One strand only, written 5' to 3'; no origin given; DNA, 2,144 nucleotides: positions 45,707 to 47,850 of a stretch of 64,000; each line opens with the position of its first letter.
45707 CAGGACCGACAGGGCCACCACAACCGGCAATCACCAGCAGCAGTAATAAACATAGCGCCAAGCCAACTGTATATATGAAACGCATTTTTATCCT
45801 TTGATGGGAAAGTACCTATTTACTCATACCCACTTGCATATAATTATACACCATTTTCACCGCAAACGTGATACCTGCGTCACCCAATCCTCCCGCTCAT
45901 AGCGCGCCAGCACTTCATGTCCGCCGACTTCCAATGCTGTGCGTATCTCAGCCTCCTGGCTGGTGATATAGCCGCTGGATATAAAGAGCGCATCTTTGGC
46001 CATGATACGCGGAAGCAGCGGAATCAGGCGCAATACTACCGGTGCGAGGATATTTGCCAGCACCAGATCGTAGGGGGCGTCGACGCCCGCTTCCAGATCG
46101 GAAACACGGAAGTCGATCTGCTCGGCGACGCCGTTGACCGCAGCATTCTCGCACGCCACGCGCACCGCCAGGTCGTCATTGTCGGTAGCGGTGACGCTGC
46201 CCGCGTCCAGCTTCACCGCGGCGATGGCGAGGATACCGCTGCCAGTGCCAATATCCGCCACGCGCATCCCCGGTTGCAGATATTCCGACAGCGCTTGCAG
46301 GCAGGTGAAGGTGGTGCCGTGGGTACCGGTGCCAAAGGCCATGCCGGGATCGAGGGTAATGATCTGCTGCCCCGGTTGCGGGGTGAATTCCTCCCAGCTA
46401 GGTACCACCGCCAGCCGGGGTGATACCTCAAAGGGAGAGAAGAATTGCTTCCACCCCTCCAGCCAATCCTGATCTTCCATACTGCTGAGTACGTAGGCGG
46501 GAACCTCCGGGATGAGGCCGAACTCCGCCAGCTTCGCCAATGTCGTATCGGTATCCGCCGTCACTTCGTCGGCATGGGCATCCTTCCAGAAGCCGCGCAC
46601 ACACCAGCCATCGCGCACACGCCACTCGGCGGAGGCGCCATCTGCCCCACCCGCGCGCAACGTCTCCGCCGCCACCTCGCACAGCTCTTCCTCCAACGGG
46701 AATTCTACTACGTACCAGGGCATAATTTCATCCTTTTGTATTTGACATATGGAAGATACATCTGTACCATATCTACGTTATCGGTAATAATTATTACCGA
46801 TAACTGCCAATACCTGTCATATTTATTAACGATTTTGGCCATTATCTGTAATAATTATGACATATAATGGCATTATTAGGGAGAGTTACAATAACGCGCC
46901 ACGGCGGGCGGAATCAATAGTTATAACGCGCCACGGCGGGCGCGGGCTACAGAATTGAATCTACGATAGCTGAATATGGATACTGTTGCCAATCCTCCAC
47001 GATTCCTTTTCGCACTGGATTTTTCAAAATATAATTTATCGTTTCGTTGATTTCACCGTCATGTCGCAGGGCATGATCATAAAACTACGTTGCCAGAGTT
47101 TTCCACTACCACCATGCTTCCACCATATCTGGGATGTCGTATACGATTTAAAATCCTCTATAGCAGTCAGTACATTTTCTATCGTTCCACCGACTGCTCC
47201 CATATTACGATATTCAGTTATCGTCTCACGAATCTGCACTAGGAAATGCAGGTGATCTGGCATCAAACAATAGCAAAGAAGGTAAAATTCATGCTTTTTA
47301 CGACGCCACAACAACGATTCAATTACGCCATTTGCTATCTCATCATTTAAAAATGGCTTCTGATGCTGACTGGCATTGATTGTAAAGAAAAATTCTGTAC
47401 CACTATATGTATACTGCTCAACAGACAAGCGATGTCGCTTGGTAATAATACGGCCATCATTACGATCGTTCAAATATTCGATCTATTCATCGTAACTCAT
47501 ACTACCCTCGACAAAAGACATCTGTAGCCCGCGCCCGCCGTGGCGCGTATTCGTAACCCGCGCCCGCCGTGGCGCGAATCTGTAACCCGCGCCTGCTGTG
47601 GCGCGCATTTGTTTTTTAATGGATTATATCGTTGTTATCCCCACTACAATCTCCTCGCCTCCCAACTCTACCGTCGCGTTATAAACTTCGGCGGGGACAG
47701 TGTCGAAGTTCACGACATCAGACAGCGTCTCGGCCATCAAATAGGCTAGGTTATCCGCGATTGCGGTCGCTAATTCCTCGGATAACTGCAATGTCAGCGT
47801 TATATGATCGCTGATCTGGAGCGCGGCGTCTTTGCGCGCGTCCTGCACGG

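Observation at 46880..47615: REP-associated tyrosine transposase (RAYT) flanked by inverted REP clusters, with a homopolymer frameshift; REP copy also at the mntH stop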

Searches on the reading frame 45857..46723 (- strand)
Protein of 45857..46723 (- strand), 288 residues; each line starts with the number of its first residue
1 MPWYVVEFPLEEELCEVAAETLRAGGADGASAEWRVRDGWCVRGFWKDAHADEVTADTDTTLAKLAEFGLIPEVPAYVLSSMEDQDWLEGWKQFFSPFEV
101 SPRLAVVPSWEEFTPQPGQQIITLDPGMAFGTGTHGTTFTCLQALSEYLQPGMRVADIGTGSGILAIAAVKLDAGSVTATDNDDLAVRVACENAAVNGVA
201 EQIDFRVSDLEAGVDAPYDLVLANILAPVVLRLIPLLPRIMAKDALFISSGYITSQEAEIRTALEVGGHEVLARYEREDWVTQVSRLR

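Call 11: find_encoding_contigs(protein=window:45857-46723:-, flank=6000, max_places=10)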
Protein window:45857-46723:- (288 aa): 1 contig read that carries it; 1 place shown.
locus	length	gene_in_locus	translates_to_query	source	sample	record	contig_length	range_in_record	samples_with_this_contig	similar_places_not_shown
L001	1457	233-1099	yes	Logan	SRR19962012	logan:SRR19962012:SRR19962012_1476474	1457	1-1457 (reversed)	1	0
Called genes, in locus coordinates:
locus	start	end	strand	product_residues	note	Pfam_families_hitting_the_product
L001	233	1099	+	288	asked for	PF06325:PrmA, PF01135:PCMT (weak), PF05175:MTS, PF13847:Methyltransf_31, PF13649:Methyltransf_25 (weak)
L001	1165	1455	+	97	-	?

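Call 54: search_protein_families(library=pfam, proteins=[window:45857-46723:-], max_evalue=0.00001)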
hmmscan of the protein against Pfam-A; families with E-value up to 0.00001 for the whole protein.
window:45857-46723:- (288 aa): 4 families
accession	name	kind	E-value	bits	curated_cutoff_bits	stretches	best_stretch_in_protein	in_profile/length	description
PF06325.19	PrmA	-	6.5e-70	236.4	22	1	39-284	55-292/296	Ribosomal protein L11 methyltransferase (PrmA)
PF05175.20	MTS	-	2.4e-10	40.7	23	1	144-224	26-105/170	Methyltransferase small domain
PF13847.12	Methyltransf_31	-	7.2e-08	32.7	27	1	150-278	2-115/145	Methyltransferase domain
PF13649.12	Methyltransf_25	-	3.1e-06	28.2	27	1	155-224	1-71/97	Methyltransferase domain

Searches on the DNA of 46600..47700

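Call 68: search_rna_families(source=window, start=46600, end=47700, threshold=evalue, max_evalue=1)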
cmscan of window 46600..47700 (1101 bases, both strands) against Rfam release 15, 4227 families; matches with E-value up to 1: 2.
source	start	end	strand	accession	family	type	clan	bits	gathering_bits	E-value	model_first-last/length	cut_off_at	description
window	46775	46870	+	RF04278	MIR4372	Gene; miRNA;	CL00145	22.4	100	0.42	1-123/123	no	MIR4372 microRNA precursor family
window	47433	47513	+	RF01189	sn1502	Gene; snRNA; snoRNA; CD-box;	-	19.8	60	0.36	1-87/87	no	Small nucleolar RNA sn1502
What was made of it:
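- Tried and rejected: None was found; the only hits were sub-threshold eukaryotic models (call 68).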
